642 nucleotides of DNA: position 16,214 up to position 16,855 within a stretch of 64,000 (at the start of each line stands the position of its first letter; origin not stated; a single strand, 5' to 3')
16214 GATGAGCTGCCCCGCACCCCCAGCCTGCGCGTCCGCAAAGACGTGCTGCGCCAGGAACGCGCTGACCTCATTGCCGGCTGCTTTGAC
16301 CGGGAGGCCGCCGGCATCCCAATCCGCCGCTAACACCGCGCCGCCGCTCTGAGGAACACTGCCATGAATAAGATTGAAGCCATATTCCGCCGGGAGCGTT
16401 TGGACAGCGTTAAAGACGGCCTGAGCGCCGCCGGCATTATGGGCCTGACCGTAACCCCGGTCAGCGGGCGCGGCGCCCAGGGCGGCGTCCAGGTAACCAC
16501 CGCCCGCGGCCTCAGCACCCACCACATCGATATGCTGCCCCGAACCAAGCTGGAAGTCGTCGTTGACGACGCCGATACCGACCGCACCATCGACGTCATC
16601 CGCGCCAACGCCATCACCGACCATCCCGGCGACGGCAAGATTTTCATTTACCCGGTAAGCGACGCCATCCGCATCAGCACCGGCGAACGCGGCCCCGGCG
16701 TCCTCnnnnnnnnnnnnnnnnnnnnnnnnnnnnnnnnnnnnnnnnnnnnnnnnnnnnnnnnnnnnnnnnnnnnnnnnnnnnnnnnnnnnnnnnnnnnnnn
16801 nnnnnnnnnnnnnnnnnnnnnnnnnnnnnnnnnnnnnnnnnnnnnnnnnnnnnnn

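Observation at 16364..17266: PII signal-transduction domain fused to an EVE (PUA-like) domain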

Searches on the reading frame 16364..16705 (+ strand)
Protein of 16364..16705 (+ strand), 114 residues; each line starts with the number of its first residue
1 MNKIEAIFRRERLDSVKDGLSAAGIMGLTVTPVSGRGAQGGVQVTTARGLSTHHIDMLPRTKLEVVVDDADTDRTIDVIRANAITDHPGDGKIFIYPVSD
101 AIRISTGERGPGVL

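Call 31: find_homologous_proteins(query=window:16364-16705:+)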
Query window:16364-16705:+ (114 aa): 412 proteins with E <= 0.001 among 420 candidates; the best 120 are listed.
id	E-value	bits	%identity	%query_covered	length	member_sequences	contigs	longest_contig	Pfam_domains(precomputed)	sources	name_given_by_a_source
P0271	7.4e-50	185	78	97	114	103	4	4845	PF00543.28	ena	-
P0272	7.5e-48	179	77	97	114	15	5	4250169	PF00543.28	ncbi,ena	-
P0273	8.6e-48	179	78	97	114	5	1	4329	PF00543.28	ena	-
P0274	5.1e-47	176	77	97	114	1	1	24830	PF00543.28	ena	-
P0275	4.6e-46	173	76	97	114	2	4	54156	PF00543.28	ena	-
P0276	2.1e-45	171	77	96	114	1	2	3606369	PF00543.28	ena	-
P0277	5.6e-45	170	75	97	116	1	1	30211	PF00543.28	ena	-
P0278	6.6e-45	170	74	97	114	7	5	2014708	PF00543.28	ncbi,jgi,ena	jgi:nitrogen regulatory protein P-II 1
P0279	2.2e-43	165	73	97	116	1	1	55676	PF00543.28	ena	-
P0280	3.9e-32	128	60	100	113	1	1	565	PF00543.28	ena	-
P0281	1.8e-31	126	61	100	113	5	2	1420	PF00543.28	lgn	-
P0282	4.7e-30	122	60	100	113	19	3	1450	PF00543.28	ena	-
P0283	1.8e-29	120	57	96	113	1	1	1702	PF00543.28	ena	-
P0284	1.8e-29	120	59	96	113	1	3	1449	PF00543.28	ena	-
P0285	2.1e-29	120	56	96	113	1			PF00543.28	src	-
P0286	2.3e-29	120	61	100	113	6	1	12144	PF00543.28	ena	-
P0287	2.3e-29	120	57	100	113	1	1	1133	PF00543.28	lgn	-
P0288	2.6e-29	119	60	100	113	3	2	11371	PF00543.28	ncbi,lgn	-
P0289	3.3e-29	119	56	96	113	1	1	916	PF00543.28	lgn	-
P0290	3.9e-29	119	56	96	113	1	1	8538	PF00543.28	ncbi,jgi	ncbi:MAG: P-II family nitrogen regulator [Dehalococcoidia bacterium]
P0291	4.1e-29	119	56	100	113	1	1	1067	PF00543.28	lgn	-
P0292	4.3e-29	119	57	96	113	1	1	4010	PF00543.28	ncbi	-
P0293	4.6e-29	119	60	100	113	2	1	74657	PF00543.28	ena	-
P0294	5.6e-29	118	58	96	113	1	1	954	PF00543.28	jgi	jgi:nitrogen regulatory protein P-II 1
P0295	7.0e-29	118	56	96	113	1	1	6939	PF00543.28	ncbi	ncbi:MAG: P-II family nitrogen regulator [Dehalococcoidia bacterium]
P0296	1.1e-28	117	56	100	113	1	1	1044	PF00543.28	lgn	-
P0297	1.2e-28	117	56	100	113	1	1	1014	PF00543.28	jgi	jgi:nitrogen regulatory protein P-II 1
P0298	1.3e-28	117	61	100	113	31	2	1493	PF00543.28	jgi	jgi:nitrogen regulatory protein P-II 1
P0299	1.7e-28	117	56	96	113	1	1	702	PF00543.28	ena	-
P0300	1.8e-28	117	55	100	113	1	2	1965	PF00543.28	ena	-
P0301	2.1e-28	116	56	96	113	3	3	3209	PF00543.28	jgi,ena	-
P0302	2.4e-28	116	55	96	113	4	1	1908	PF00543.28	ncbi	-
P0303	2.6e-28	116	59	100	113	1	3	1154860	PF00543.28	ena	-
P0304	2.7e-28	116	55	100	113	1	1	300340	PF00543.28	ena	-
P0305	3.0e-28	116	59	100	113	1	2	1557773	PF00543.28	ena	-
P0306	3.3e-28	116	56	96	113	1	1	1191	PF00543.28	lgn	-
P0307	3.4e-28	116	55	96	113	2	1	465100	PF00543.28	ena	-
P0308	4.4e-28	115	59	100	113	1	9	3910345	PF00543.28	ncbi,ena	-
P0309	4.8e-28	115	55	96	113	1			PF00543.28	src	-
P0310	5.6e-28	115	54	100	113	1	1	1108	PF00543.28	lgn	-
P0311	5.8e-28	115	54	100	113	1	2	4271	PF00543.28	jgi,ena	jgi:nitrogen regulatory protein P-II 1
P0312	6.3e-28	115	56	96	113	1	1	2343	PF00543.28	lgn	-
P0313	6.3e-28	115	56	96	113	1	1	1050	PF00543.28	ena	-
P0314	6.7e-28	115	58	100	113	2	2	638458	PF00543.28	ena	-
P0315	6.9e-28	115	55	100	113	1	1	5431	PF00543.28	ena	-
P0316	8.1e-28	115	53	100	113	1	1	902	PF00543.28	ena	-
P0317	9.4e-28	114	55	96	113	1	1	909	PF00543.28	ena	-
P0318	9.6e-28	114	56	96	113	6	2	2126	PF00543.28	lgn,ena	-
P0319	9.6e-28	114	54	100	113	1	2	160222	PF00543.28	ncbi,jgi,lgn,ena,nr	ncbi:MAG: P-II family nitrogen regulator [Gammaproteobacteria bacterium]|nr:P-II family nitrogen reg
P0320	1.1e-27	114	54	100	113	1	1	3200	PF00543.28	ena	-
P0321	1.1e-27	114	54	100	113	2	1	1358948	PF00543.28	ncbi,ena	-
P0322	1.2e-27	114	59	100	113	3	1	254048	PF00543.28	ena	-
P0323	1.2e-27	114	59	100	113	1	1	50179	PF00543.28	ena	-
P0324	1.3e-27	114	56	96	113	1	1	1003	PF00543.28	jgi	jgi:nitrogen regulatory protein P-II 1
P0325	1.3e-27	114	54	100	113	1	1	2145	PF00543.28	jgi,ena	-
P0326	1.4e-27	114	56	96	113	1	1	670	PF00543.28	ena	-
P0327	1.5e-27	114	54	100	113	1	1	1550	PF00543.28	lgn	-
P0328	1.7e-27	114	56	96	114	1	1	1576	PF00543.28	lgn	-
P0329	1.7e-27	114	55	96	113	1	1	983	PF00543.28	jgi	jgi:nitrogen regulatory protein P-II 1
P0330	1.9e-27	113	54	100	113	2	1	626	PF00543.28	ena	-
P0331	2.0e-27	113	58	100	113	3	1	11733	PF00543.28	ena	-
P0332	2.2e-27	113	54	100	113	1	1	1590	PF00543.28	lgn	-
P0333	2.4e-27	113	55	96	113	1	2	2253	PF00543.28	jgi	jgi:nitrogen regulatory protein P-II 1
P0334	2.5e-27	113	53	100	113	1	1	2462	PF00543.28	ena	-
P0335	2.5e-27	113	54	100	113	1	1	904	PF00543.28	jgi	jgi:nitrogen regulatory protein P-II 1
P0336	2.6e-27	113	55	96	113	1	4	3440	PF00543.28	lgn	-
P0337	2.9e-27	113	54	100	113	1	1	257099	PF00543.28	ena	-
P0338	3.3e-27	113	55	96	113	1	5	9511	PF00543.28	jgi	jgi:nitrogen regulatory protein P-II 1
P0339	3.4e-27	113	54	100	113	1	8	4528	PF00543.28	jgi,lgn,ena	jgi:nitrogen regulatory protein P-II 1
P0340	3.6e-27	113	53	96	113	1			PF00543.28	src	-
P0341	4.0e-27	112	55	96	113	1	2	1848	PF00543.28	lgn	-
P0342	4.1e-27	112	55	96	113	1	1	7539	PF00543.28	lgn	-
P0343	4.2e-27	112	55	96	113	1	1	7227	PF00543.28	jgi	jgi:nitrogen regulatory protein P-II 1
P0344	4.3e-27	112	54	96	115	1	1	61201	PF00543.28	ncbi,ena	-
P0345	4.4e-27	112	58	96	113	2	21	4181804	PF00543.28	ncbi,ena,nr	ncbi:MAG: P-II family nitrogen regulator [Dehalococcoidia bacterium]|nr:P-II family nitrogen regulat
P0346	4.7e-27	112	56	100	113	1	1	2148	PF00543.28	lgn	-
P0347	4.7e-27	112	55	96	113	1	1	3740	PF00543.28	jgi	jgi:nitrogen regulatory protein P-II 1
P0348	4.8e-27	112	53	100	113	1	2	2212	PF00543.28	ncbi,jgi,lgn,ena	-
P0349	5.1e-27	112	54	100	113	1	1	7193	PF00543.28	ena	-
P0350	5.1e-27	112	58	100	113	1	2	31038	PF00543.28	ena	-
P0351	5.7e-27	112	54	100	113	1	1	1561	PF00543.28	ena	-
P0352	6.5e-27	112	55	96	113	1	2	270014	PF00543.28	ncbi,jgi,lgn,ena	-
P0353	6.9e-27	112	53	100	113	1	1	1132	PF00543.28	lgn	-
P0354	7.5e-27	111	55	96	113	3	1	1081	PF00543.28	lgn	-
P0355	7.5e-27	111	55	96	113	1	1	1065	PF00543.28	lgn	-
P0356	7.9e-27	111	53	100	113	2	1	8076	PF00543.28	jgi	jgi:nitrogen regulatory protein P-II 1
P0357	8.9e-27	111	55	96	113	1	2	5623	PF00543.28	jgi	jgi:nitrogen regulatory protein P-II 1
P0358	9.0e-27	111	54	100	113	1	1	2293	PF00543.28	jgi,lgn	jgi:nitrogen regulatory protein P-II 1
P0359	9.4e-27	111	57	100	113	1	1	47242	PF00543.28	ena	-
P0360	9.6e-27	111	54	100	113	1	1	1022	PF00543.28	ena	-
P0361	1.1e-26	111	54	100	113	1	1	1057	PF00543.28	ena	-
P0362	1.1e-26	111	55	100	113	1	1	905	PF00543.28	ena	-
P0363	1.1e-26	111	54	100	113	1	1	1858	PF00543.28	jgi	jgi:nitrogen regulatory protein P-II 1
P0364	1.2e-26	111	53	100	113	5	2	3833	PF00543.28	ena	-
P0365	1.2e-26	111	53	100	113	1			PF00543.28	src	-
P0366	1.2e-26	111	54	96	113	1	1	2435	PF00543.28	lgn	-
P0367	1.3e-26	111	53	100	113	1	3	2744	PF00543.28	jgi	jgi:nitrogen regulatory protein P-II 1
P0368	1.4e-26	111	55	96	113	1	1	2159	PF00543.28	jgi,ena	-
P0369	1.4e-26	111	55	96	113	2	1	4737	PF00543.28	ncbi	-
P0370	1.5e-26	111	53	100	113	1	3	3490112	PF00543.28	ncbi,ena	-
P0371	1.8e-26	110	54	100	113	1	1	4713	PF00543.28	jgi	jgi:nitrogen regulatory protein P-II 1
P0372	1.9e-26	110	54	100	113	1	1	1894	PF00543.28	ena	-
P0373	2.6e-26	110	54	96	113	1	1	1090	PF00543.28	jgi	-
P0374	2.6e-26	110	55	96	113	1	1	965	PF00543.28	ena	-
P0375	3.4e-26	109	55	96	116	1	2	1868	PF00543.28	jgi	jgi:nitrogen regulatory protein P-II 1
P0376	3.9e-26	109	52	100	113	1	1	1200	PF00543.28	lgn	-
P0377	4.2e-26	109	55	96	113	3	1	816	PF00543.28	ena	-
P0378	4.4e-26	109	55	96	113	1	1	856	PF00543.28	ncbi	-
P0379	4.4e-26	109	53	96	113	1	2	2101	PF00543.28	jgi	jgi:nitrogen regulatory protein P-II 1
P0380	4.5e-26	109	52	100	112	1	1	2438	PF00543.28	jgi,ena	-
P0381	4.9e-26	109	52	100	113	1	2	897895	PF00543.28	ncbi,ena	-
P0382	5.3e-26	109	52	100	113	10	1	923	PF00543.28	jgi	jgi:nitrogen regulatory protein P-II 1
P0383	5.3e-26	109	56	96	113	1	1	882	PF00543.28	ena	-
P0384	5.3e-26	109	53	100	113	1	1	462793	PF00543.28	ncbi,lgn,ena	-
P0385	6.7e-26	108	54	100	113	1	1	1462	PF00543.28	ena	-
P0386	6.9e-26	108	57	100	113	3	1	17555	PF00543.28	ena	-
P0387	7.0e-26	108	54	100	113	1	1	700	PF00543.28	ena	-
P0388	8.8e-26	108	55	96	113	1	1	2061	PF00543.28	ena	-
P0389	8.9e-26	108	59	96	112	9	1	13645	PF00543.28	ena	-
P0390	1.2e-25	108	54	100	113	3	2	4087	PF00543.28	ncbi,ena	-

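Call 32: find_encoding_contigs(protein=P0308, flank=4000, max_places=3)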
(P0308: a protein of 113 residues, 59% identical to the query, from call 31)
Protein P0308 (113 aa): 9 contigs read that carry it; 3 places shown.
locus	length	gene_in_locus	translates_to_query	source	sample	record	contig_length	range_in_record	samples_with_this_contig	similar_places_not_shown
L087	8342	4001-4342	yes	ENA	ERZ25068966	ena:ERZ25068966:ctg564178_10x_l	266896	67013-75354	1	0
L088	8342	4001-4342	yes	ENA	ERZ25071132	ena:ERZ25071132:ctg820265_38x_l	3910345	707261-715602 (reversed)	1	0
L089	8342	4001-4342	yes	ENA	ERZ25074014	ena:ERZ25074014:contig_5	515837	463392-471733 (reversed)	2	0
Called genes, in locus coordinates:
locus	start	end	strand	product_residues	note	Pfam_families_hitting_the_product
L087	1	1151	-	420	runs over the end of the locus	PF00291:PALP, PF13291:ACT_4 (faint)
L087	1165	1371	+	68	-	PF00239:Resolvase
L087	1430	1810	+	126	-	-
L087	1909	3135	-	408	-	PF00909:Ammonium_transp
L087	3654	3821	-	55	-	-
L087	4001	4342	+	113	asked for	PF00543:P-II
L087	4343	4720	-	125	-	-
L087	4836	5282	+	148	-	-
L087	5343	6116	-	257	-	PF00581:Rhodanese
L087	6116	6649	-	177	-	PF02566:OsmC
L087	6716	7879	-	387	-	PF01717:Meth_synt_2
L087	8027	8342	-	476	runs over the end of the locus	PF12831:FAD_oxidored (weak), PF13450:NAD_binding_8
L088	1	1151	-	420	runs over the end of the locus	PF00291:PALP, PF13291:ACT_4 (faint)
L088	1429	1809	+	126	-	-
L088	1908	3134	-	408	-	PF00909:Ammonium_transp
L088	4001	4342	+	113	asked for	PF00543:P-II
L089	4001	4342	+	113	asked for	PF00543:P-II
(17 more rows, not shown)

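Call 33: find_encoding_contigs(protein=P0345, flank=4000, max_places=3)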
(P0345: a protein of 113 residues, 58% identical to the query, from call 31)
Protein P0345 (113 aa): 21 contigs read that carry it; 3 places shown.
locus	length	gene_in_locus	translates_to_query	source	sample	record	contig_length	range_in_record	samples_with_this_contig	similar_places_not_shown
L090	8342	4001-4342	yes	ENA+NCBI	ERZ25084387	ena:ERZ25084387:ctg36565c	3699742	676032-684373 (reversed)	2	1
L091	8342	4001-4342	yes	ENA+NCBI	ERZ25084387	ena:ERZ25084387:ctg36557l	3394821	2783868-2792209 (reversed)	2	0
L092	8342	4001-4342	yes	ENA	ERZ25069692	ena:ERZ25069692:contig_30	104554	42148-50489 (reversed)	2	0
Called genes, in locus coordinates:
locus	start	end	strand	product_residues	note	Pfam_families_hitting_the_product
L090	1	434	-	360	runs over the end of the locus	PF10282:Lactonase, PF08450:SGL (faint)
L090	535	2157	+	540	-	PF00501:AMP-binding, PF13193:AMP-binding_C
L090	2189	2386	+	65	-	-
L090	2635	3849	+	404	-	PF00909:Ammonium_transp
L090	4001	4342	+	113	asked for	PF00543:P-II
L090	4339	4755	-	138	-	PF12900:Pyridox_ox_2 (weak), PF01243:PNPOx_N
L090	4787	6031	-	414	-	PF02515:CoA_transf_3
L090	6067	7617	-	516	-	PF00732:GMC_oxred_N, PF00890:FAD_binding_2 (faint), PF01266:DAO (faint), PF05834:Lycopene_cycl (faint), PF05199:GMC_oxred_C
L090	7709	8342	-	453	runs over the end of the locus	PF07690:MFS_1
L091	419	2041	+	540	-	PF00501:AMP-binding, PF13193:AMP-binding_C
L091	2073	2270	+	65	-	-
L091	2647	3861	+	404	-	PF00909:Ammonium_transp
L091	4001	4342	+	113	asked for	PF00543:P-II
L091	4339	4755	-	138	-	PF12900:Pyridox_ox_2 (weak), PF16242:Pyrid_ox_like (faint), PF01243:PNPOx_N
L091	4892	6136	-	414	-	PF02515:CoA_transf_3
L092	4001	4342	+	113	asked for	PF00543:P-II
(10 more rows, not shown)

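Call 34: find_encoding_contigs(protein=P0319, flank=4000, max_places=2)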
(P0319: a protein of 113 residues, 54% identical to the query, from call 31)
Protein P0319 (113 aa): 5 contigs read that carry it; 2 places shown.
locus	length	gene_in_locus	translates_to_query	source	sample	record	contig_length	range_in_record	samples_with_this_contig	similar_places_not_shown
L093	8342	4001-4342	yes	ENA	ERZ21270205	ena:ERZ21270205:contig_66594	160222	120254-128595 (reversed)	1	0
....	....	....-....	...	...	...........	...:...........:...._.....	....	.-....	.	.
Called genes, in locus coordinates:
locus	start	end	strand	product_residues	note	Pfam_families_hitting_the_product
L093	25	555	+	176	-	-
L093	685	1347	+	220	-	PF21695:GlnR_1st (weak), PF00486:Trans_reg_C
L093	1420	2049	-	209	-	PF01564:Spermine_synth (weak)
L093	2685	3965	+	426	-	PF00909:Ammonium_transp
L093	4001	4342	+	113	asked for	PF00543:P-II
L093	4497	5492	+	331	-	PF03951:Gln-synt_N, PF00120:Gln-synt_C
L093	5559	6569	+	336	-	PF01425:Amidase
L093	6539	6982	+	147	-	PF01425:Amidase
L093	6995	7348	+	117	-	PF13545:HTH_Crp_2 (faint), PF01022:HTH_5, PF12840:HTH_20, PF08279:HTH_11 (weak)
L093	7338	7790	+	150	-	PF10604:Polyketide_cyc2, PF08327:AHSA1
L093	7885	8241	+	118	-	PF18029:Glyoxalase_6 (weak)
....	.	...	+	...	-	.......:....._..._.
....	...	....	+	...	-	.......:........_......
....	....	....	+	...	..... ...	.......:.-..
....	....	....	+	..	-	?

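Call 37: search_solved_structures(query=window:16364-16705:+, show_alignments=2, max_evalue=1e-10)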
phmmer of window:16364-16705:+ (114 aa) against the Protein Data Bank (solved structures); distinct sequences matched with E-value up to 1e-10: 41.
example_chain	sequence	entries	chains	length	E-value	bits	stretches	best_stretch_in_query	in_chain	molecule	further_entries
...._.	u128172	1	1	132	1.6e-29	105.5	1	1-111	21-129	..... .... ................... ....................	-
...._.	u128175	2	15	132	4.5e-29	104.1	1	1-113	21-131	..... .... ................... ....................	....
7p52_A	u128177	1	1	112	4.5e-28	100.8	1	1-111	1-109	Nitrogen regulatory protein GlnK1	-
2j9c_A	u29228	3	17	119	5.5e-28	100.6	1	1-111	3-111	HYPOTHETICAL NITROGEN REGULATORY PII-LIKE PROTEIN MJ0059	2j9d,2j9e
2j9d_E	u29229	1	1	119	5.6e-28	100.5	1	1-111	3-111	HYPOTHETICAL NITROGEN REGULATORY PII-LIKE PROTEIN MJ0059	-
3ncp_A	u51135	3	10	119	1.4e-27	99.3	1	1-111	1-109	Nitrogen regulatory protein P-II (GlnB-2)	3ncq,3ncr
2eg1_A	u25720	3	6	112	2e-25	92.3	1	1-111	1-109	Nitrogen regulatory protein P-II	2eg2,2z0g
2xbp_A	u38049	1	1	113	4e-23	84.9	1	1-110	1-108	NITROGEN REGULATORY PROTEIN P-II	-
4aff_A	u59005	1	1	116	4.4e-23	84.8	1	1-110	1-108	NITROGEN REGULATORY PROTEIN P-II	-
2jj4_D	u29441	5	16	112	5.5e-23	84.5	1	1-110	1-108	NITROGEN REGULATORY PROTEIN P-II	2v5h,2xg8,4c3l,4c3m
2xul_A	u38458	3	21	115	6e-23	84.4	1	1-110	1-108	NITROGEN REGULATORY PROTEIN P-II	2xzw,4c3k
1qy7_A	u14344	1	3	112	8.3e-23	83.9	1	1-110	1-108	Nitrogen regulatory protein P-II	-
2gw8_A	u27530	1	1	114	7.8e-22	80.8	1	1-111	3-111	PII signal transduction protein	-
1hwu_A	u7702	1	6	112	1.5e-21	79.9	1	1-112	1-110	PII PROTEIN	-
3n5b_A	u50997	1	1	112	1.6e-21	79.8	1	1-110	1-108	Nitrogen regulatory protein P-II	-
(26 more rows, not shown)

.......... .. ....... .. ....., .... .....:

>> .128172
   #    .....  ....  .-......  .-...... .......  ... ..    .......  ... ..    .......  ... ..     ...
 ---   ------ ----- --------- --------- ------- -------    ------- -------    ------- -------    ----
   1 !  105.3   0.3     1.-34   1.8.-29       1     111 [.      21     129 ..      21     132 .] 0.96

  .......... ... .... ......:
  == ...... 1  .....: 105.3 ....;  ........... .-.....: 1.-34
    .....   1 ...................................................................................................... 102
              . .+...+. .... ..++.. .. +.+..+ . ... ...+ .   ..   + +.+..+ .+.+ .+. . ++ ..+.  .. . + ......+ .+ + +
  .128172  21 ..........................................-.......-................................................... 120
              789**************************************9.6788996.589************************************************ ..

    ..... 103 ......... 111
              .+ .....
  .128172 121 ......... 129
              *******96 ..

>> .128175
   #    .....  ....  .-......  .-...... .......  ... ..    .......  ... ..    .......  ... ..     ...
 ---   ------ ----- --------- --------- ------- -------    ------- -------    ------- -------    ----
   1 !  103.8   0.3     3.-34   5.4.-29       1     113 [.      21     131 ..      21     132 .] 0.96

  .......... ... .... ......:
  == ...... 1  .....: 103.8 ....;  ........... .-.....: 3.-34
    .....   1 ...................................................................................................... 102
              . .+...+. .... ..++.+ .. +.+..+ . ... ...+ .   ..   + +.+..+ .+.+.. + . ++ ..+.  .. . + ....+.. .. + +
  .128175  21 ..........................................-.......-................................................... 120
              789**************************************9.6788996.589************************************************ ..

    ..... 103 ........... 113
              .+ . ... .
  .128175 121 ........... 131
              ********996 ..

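Call 52: find_encoding_contigs(protein=P0273, flank=4000, max_places=3)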
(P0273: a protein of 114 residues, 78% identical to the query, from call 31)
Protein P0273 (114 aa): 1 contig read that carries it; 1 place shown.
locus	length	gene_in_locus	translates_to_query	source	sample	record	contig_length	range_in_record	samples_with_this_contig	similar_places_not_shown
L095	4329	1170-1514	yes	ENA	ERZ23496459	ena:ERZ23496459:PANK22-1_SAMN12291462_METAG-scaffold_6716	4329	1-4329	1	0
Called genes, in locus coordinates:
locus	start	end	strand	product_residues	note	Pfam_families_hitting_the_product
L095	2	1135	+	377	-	?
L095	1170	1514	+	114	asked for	PF00543:P-II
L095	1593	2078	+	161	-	PF01878:EVE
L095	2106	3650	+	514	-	PF13304:AAA_21, PF13175:AAA_15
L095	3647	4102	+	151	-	-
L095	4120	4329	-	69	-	?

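Call 53: find_encoding_contigs(protein=P0271, flank=4000, max_places=3)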
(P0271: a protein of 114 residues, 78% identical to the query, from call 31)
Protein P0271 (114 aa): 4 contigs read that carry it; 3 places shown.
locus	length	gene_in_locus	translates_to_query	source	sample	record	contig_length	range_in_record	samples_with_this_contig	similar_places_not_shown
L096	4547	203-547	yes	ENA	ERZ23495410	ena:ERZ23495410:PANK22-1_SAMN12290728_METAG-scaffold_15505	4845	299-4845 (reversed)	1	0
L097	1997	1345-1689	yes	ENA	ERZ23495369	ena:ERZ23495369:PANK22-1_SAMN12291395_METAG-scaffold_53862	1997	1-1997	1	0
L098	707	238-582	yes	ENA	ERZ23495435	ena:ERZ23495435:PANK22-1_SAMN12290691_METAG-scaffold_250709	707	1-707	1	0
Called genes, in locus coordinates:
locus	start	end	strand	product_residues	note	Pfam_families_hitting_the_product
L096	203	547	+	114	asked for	PF00543:P-II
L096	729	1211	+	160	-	PF01878:EVE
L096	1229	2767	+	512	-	PF13304:AAA_21, PF13175:AAA_15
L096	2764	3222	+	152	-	-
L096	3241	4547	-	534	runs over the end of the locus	?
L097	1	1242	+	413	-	?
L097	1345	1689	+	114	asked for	PF00543:P-II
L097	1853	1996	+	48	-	?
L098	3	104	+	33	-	?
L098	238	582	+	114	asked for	PF00543:P-II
